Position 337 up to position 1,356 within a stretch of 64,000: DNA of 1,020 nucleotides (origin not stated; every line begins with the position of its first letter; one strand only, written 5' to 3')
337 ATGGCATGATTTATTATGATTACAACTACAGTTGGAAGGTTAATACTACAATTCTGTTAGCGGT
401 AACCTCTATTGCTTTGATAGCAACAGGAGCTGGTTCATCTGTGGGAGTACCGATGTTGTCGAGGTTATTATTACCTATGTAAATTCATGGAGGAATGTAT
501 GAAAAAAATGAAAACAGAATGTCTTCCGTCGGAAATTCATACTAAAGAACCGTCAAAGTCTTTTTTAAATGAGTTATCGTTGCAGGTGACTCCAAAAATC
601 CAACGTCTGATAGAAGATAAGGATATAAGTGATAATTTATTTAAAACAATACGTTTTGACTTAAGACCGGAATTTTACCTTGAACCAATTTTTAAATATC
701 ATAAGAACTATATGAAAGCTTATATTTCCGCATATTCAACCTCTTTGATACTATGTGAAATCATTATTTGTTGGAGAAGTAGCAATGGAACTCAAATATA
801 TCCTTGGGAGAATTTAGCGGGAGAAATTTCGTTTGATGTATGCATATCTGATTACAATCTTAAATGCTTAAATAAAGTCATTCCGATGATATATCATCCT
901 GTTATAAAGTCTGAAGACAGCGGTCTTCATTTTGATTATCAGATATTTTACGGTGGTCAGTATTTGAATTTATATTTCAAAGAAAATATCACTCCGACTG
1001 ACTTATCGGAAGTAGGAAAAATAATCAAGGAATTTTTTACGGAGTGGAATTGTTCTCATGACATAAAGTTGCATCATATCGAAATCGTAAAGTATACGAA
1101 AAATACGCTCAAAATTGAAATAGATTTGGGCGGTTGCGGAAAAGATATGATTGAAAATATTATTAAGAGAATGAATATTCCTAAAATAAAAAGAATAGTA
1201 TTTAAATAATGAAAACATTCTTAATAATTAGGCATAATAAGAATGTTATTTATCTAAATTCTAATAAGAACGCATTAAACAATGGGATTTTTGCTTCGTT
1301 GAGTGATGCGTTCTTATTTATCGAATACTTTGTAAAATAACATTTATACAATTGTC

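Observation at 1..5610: Decaying array of orphan Rhs/WapA-type toxin 3-prime cassettes, each paired with a small membrane or lipoprotein gene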

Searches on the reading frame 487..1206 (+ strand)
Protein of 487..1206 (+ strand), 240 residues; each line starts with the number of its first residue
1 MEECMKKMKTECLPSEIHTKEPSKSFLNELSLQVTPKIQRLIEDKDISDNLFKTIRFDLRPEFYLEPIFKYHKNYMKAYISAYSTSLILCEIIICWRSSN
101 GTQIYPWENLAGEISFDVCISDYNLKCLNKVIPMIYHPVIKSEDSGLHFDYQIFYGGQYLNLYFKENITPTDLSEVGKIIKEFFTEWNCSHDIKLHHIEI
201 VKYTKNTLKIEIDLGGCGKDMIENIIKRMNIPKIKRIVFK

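Call 7: search_protein_families(library=pfam, max_evalue=1, proteins=[window:487-1206:+])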
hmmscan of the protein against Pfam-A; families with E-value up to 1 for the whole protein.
window:487-1206:+ (240 aa): 0 families

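Call 8: search_protein_families(library=ncbifam, max_evalue=1, proteins=[window:487-1206:+])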
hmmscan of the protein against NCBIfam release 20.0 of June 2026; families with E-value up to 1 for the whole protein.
window:487-1206:+ (240 aa): 1 family
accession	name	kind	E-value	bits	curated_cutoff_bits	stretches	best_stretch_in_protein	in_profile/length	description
NF047998.1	RDAC_fam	subfamily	0.037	14.1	26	1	156-189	29-61/74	RDAC family protein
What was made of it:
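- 499..1209 (+): Candidate immunity gene of cassette 4 (236 aa, no hydrophobic segment, GGAGG ribosome-binding site). No family hit (calls 7, 8).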

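Call 9: find_encoding_contigs(protein=window:487-1206:+, flank=10000, max_places=8)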
Protein window:487-1206:+ (240 aa): no gene with exactly this product is on record in the collection.

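Call 10: find_encoding_contigs(protein=window:499-1206:+, flank=10000, max_places=8)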
Protein window:499-1206:+ (236 aa): 7 contigs read that carry it; 5 places shown.
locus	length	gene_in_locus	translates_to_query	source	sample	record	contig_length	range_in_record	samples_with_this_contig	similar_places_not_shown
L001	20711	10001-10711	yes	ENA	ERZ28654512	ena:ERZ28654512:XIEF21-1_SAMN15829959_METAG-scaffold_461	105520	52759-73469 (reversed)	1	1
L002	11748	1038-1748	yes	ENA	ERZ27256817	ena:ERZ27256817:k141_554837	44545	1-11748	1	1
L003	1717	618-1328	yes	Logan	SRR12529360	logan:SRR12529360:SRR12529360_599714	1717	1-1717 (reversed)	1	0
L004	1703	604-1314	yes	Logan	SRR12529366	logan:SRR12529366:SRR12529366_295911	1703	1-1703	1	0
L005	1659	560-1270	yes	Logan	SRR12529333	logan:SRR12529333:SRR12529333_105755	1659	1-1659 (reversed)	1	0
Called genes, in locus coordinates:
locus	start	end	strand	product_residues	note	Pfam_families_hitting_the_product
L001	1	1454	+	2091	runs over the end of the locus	PF05593:RHS_repeat (weak), PF25023:TEN_YD-shell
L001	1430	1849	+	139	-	-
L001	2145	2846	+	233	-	-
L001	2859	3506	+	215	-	-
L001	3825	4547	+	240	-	PF05593:RHS_repeat (faint), PF25023:TEN_YD-shell (faint)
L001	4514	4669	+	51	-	-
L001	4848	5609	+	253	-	PF24738:DUF7689 (weak)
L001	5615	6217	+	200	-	-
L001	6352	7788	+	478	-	PF25023:TEN_YD-shell, PF05593:RHS_repeat (weak)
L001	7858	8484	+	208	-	-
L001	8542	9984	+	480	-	PF25023:TEN_YD-shell, PF05593:RHS_repeat (weak)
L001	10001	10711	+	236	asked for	-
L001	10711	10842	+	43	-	-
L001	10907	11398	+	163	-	-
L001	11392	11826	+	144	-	-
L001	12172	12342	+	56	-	-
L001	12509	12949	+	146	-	-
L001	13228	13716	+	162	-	-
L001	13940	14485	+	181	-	-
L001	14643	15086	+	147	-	-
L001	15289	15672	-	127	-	PF01648:ACPS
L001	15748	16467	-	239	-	-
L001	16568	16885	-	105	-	PF10704:DUF2508 (weak)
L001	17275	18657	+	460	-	PF13353:Fer4_12, PF04055:Radical_SAM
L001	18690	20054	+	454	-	PF01276:OKR_DC_1, PF00266:Aminotran_5, PF01053:Cys_Met_Meta_PP (weak), PF03711:OKR_DC_1_C (weak)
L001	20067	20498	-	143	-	PF13470:PIN_3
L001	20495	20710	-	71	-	-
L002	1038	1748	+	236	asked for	-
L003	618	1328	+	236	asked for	-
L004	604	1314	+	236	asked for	-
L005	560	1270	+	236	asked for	-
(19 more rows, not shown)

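Call 15: find_related_loci(query=L001:8542-9981:+, collection=genome_contigs, flank=10000)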
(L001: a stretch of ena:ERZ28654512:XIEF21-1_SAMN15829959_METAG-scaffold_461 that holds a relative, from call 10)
Query L001:8542-9981:+ (480 aa) in genome_contigs; peptide patterns used: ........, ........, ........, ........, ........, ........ (x = any residue, [..] = any of these).
109 stretches matched a pattern; 47 encode a relative of the query (tblastn E <= 1e-3); 47 distinct loci.
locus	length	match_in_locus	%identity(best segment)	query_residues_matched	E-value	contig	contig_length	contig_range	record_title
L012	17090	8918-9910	26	29-370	1e-19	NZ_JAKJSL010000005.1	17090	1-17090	Photobacterium nomapromontoriensis strain JAMM1727 JAMM1727_Contig5, whole genome shotgun sequence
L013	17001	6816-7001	40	258-325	2e-8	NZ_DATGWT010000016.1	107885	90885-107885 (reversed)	MAG: Lacibacter sp. isolate SMAG_U10589 k141_372829, whole genome shotgun sequence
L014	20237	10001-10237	39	258-340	8e-9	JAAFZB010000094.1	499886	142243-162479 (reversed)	Flavihumibacter soli strain R14 709, whole genome shotgun sequence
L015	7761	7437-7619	40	258-324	2e-8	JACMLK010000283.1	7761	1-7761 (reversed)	MAG: Saprospiraceae bacterium isolate ES-bin-305 ES-bin-305-contig-k141_8322702, whole genome shotgun sequence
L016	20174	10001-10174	42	258-321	4e-8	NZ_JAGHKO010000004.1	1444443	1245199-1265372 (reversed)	Niastella soli strain MAH-29 platanus_K_17_124_4, whole genome shotgun sequence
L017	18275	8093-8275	43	258-324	4e-8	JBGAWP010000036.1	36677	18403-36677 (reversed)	MAG: Chitinophagales bacterium isolate MAG_MBR_AS.25 MBRAS-25_NODE_36_length_36677_cov_5.554590, whole genome shotgun se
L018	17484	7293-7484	41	252-321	6e-8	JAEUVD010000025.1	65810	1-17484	MAG: Chitinophagaceae bacterium isolate new MAG-372 k141_527844, whole genome shotgun sequence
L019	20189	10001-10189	41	258-326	7e-8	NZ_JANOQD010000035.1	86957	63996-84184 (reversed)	MAG: Flavobacterium sp. isolate VAR_4_metabat_382 VAR_4_k141_2866728, whole genome shotgun sequence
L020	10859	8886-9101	41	246-325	1e-7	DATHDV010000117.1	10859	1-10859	MAG TPA_asm: Chitinophagaceae bacterium isolate SMAG_U12403 k141_42606, whole genome shotgun sequence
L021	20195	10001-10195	39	258-328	2e-7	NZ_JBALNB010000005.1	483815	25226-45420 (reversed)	Neobacillus vireti strain JJ479 JJ-479_contig_5, whole genome shotgun sequence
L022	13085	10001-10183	40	258-324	2e-7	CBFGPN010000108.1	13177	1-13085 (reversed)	MAG TPA_asm: uncultured Cellvibrio sp. isolate SRR14536361_metabat2_2 genome assembly, contig: ERZ27321110.2232, whole g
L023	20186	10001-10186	41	258-325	4e-7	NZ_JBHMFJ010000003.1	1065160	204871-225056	Flavobacterium procerum strain CGMCC 1.12926 ctg3_pilon, whole genome shotgun sequence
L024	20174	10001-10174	44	258-321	6e-7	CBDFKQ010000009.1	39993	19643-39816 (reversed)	MAG: Spirosomataceae bacterium isolate 93128bb4-1fae-4ba8-b2d1-252934af7580 genome assembly, contig: contig_9, whole gen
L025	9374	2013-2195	42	258-324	6e-7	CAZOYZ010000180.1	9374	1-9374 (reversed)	MAG TPA_asm: uncultured Prolixibacteraceae bacterium isolate SRP192927_co3_115 genome assembly, contig: NODE_19149_lengt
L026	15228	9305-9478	42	258-321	6e-7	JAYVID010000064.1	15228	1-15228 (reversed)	MAG: Ferruginibacter sp. isolate GL50_Down_metabinner_5 GL50_Down_metabinner_5_63, whole genome shotgun sequence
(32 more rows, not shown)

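Call 19: find_homologous_proteins(query=L001:24-1451:+, max_evalue=1e-10)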
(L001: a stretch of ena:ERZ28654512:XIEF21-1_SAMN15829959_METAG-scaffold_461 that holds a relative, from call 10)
Query L001:24-1451:+ (476 aa): 4964 proteins with E <= 1e-10 among 8000 candidates; the best 120 are listed.
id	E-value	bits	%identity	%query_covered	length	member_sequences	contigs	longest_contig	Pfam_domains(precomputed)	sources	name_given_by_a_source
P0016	1.0e-178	613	63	100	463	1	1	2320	PF05593.20,PF25023.2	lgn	-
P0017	9.0e-170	584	65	98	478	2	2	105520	PF05593.20,PF25023.2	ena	-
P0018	6.7e-166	571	59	97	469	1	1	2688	-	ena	-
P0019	3.4e-165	569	59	100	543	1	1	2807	PF05593.20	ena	-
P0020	1.7e-156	540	56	100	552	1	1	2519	PF05593.20,PF25023.2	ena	-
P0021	2.4e-156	540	56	100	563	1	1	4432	PF05593.20,PF25023.2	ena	-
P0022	6.4e-152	525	61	87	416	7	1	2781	PF25023.2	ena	-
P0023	3.0e-150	520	56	100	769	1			PF05593.20,PF25023.2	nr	nr:RHS repeat-associated core domain-containing protein [Ruminococcus bromii]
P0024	1.2e-149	518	56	100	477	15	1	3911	PF05593.20,PF25023.2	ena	-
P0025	1.8e-149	517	56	100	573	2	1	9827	PF05593.20,PF25023.2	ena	-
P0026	1.8e-142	494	52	98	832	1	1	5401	PF05593.20,PF25023.2,PF18884.6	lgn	-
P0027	7.0e-138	479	53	94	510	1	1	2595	PF05593.20,PF25023.2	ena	-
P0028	4.9e-134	466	49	98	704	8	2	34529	PF05593.20,PF25023.2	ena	-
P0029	2.6e-132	460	53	99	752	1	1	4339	PF05593.20,PF25023.2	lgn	-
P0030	5.7e-132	459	60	79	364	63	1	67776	PF25023.2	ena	-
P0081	6.1e-92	327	82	38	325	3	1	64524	PF05593.20,PF25023.2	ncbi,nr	ncbi:MAG: RHS repeat-associated core domain-containing protein, partial [Clostridia bacterium]|nr:RH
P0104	6.4e-79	284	49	64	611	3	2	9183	PF05593.20,PF25023.2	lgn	-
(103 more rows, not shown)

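Call 20: find_encoding_contigs(protein=P0017, flank=10000, max_places=4)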
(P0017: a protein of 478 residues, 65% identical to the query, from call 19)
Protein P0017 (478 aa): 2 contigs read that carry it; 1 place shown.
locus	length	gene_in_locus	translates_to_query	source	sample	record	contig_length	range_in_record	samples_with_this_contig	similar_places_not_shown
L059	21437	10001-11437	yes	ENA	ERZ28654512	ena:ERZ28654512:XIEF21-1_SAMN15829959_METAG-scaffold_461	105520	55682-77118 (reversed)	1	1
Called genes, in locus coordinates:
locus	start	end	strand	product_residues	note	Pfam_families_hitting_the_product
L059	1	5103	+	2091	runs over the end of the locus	PF05593:RHS_repeat (weak), PF25023:TEN_YD-shell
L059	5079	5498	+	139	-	-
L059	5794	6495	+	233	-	-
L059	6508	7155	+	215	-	-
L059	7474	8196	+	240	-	PF05593:RHS_repeat (faint), PF25023:TEN_YD-shell (faint)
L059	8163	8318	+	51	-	-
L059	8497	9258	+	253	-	PF24738:DUF7689 (weak)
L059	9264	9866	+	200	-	-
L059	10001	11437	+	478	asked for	PF25023:TEN_YD-shell, PF05593:RHS_repeat (weak)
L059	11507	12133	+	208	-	-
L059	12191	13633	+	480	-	PF25023:TEN_YD-shell, PF05593:RHS_repeat (weak)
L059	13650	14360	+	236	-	-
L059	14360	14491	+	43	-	-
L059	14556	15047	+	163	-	-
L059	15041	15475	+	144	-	-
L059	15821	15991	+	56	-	-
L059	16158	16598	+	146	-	-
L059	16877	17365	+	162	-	-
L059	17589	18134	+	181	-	-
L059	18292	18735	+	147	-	-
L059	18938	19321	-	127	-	PF01648:ACPS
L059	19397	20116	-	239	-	-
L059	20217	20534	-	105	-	PF10704:DUF2508 (weak)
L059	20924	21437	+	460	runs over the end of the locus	PF13353:Fer4_12, PF04055:Radical_SAM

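Call 23: search_protein_families(library=pfam, max_evalue=0.1, proteins=[P0104, L001:24-1451:+, L001:2145-2843:+, L001:4848-5606:+, L001:6352-7785:+, L001:8542-9981:+, L001:1430-1846:+, L001:2859-3503:+, L001:7858-8481:+])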
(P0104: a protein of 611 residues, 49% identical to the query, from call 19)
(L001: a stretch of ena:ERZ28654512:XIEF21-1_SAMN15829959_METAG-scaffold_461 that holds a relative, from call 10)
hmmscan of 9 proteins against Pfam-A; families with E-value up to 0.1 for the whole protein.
P0104 (611 aa): 3 families
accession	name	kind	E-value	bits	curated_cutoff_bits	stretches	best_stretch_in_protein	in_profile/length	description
PF05593.20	RHS_repeat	-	3.7e-16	59.5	22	3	144-177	1-34/38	RHS Repeat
PF22311.1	DUF6970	-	0.036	14.3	27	0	316-350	14-49/78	Domain of unknown function (DUF6970)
PF03527.20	RHS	-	0.095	13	27.9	0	327-360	2-35/38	RHS protein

L001:24-1451:+ (476 aa): 2 families
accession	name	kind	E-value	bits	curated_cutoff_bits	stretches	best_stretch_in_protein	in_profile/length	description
PF05593.20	RHS_repeat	-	5e-08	33.6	22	2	190-224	4-37/38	RHS Repeat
PF01594.21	AI-2E_transport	-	0.0031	17.2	34.3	1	312-460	20-147/327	AI-2E family transporter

L001:2145-2843:+ (233 aa): 1 family
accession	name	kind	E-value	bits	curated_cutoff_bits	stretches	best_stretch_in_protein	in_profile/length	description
PF02466.24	Tim17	-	0.011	16.4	32.7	1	66-151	14-96/111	Tim17/Tim22/Tim23/Pmp24 family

L001:4848-5606:+ (253 aa): 1 family
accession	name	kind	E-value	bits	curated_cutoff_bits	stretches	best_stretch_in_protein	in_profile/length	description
PF24738.1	DUF7689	-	9.6e-07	30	22.6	1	116-211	8-97/118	Domain of unknown function (DUF7689)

L001:6352-7785:+ (478 aa): 1 family
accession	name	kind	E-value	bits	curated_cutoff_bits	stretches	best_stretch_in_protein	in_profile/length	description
PF05593.20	RHS_repeat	-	3.3e-11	43.7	22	3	227-261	4-37/38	RHS Repeat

L001:8542-9981:+ (480 aa): 1 family
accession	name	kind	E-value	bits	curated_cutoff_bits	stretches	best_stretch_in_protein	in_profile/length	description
PF05593.20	RHS_repeat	-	4.6e-11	43.3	22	3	209-244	4-38/38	RHS Repeat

L001:1430-1846:+ (139 aa): 0 families

L001:2859-3503:+ (215 aa): 0 families

L001:7858-8481:+ (208 aa): 0 families

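Call 36: search_protein_families(library=pfam, max_evalue=0.01, proteins=[L059:1-5100:+])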
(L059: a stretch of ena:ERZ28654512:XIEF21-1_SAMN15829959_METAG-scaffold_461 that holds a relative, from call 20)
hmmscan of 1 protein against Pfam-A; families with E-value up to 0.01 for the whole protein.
L059:1-5100:+ (1700 aa): 1 family
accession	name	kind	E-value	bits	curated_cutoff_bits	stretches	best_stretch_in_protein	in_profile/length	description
PF05593.20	RHS_repeat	-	4.3e-18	65.7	22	2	902-930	1-29/38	RHS Repeat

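Call 65: list_cluster_members(proteins=[window:499-1206:+, window:1890-2321:+, window:2670-2837:+, window:3007-3444:+, window:3726-4211:+, window:4438-4980:+, window:5141-5581:+, window:7773-9152:+, P0081, P0001])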
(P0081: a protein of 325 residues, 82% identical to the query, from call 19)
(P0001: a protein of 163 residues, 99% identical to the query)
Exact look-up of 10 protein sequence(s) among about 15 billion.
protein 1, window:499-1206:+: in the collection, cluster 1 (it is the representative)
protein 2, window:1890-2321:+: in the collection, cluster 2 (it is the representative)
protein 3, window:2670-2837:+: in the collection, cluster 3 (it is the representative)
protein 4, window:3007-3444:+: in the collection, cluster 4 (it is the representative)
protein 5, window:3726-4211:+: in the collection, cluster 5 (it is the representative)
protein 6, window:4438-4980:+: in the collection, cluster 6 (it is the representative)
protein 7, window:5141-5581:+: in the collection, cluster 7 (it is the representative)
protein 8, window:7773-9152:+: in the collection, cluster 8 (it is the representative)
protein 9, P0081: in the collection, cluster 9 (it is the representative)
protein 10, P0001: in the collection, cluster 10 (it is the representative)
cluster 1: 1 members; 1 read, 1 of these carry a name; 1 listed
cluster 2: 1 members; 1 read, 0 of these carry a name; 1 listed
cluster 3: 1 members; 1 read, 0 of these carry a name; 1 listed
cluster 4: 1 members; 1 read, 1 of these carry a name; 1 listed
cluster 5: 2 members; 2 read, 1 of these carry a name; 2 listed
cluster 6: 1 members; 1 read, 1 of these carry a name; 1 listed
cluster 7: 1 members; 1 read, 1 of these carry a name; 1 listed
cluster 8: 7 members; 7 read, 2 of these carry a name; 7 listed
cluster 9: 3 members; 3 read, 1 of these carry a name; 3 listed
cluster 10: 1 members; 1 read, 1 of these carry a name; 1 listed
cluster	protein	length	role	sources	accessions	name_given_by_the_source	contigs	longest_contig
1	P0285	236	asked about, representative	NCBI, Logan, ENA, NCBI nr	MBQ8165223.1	MAG: hypothetical protein IJZ94_05360 [Clostridia bacterium] | hypothetical protein [Clostridia bacterium]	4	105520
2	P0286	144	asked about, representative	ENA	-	-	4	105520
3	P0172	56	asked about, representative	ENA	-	-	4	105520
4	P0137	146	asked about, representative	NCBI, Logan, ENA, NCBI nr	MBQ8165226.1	MAG: hypothetical protein IJZ94_05375 [Clostridia bacterium] | hypothetical protein [Clostridia bacterium]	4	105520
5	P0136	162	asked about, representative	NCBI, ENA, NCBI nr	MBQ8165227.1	MAG: hypothetical protein IJZ94_05380 [Clostridia bacterium] | hypothetical protein [Clostridia bacterium]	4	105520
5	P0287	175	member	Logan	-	-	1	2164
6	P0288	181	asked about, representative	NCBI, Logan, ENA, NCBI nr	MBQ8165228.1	MAG: hypothetical protein IJZ94_05385 [Clostridia bacterium] | hypothetical protein [Clostridia bacterium]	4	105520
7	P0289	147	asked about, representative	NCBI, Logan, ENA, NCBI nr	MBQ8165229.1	MAG: hypothetical protein IJZ94_05390 [Clostridia bacterium] | hypothetical protein [Clostridia bacterium]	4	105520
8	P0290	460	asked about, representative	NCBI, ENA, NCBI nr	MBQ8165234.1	MAG: thioether cross-link-forming SCIFF peptide maturase [Clostridia bacterium] | thioether cross-link-forming SCIFF peptide maturase [Clostridia bacterium]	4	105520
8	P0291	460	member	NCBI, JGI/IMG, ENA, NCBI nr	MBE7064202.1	MAG: thioether cross-link-forming SCIFF peptide maturase [Ruminococcaceae bacterium] | thioether cross-link-forming SCIFF peptide maturase [Oscillospiraceae bacterium]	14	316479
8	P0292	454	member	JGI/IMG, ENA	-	-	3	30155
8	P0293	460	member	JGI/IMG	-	-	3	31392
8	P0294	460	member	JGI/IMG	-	-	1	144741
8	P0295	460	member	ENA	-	-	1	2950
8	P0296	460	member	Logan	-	-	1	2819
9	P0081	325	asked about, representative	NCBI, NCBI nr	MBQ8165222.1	MAG: RHS repeat-associated core domain-containing protein, partial [Clostridia bacterium] | RHS repeat-associated core domain-containing protein [Clostridia bacterium]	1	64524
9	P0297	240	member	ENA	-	-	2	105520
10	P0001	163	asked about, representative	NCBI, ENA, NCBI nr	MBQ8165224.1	MAG: RHS repeat protein [Clostridia bacterium] | RHS repeat protein [Clostridia bacterium]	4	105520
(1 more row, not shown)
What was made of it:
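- Single-member 90% clusters for most of the small proteins (call 65).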

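Call 66: find_encoding_contigs(protein=P0297, flank=10000, max_places=2)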
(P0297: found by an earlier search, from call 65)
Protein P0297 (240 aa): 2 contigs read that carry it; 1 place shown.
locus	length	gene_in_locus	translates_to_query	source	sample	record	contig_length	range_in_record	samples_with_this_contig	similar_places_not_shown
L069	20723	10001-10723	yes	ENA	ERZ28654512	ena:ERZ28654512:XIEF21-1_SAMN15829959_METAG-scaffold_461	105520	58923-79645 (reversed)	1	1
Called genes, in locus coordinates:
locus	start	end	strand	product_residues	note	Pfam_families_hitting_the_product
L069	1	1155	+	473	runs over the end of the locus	PF12913:SH3_6, PF00877:NLPC_P60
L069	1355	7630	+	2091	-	PF05593:RHS_repeat (weak), PF25023:TEN_YD-shell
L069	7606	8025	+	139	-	-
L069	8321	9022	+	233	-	-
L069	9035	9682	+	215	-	-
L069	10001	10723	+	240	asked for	PF05593:RHS_repeat (faint), PF25023:TEN_YD-shell (faint)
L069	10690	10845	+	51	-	-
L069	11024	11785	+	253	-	PF24738:DUF7689 (weak)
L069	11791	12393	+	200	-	-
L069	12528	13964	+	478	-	PF25023:TEN_YD-shell, PF05593:RHS_repeat (weak)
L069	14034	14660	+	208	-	-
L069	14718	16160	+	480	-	PF25023:TEN_YD-shell, PF05593:RHS_repeat (weak)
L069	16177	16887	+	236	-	-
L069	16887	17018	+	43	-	-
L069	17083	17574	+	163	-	-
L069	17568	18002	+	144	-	-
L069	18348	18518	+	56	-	-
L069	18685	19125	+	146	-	-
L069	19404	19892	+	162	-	-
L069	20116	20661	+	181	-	-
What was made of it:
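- On Rhs / YD-repeat polymorphic toxin locus: Gene order (calls 10, 66).
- Closest known: Arrays of orphan immunity genes: acquired interbacterial defence clusters of Bacteroidales. Different: No recombinase or mobile-element genes accompany them (call 66).
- Gene order of the whole locus: calls 10, 20, 66.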
